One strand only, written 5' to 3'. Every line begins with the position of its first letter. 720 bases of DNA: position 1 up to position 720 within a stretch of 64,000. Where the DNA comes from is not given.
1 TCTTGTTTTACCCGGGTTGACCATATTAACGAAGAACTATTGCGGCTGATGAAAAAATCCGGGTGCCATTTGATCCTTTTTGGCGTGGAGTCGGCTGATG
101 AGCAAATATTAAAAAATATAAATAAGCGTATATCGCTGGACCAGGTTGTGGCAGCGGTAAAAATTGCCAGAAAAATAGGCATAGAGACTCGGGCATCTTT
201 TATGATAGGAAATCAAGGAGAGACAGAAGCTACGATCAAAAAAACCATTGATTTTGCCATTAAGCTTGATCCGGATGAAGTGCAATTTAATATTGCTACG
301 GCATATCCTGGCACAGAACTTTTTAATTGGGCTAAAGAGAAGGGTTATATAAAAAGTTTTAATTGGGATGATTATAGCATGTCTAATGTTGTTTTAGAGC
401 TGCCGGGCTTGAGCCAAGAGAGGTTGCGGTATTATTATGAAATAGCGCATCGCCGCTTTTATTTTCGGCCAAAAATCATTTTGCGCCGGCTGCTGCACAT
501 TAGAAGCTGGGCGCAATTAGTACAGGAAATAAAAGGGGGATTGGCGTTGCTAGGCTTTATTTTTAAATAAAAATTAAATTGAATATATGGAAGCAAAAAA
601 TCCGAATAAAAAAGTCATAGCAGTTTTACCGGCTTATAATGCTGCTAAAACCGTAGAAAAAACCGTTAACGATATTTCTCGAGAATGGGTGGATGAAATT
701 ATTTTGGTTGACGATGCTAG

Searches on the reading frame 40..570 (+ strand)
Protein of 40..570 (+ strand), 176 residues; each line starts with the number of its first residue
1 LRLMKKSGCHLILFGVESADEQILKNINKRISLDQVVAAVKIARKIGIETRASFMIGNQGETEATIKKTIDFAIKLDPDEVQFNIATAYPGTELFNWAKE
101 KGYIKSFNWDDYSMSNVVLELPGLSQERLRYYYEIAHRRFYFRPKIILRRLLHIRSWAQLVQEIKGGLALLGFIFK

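Call 77: search_protein_families(library=pfam, proteins=[window:40-570:+], max_evalue=0.001)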
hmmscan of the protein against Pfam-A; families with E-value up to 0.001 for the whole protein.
window:40-570:+ (176 aa): 1 family
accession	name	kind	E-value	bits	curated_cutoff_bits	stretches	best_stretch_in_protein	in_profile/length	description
PF04055.27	Radical_SAM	-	2.1e-12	48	29.5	1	2-73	95-166/166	Radical SAM superfamily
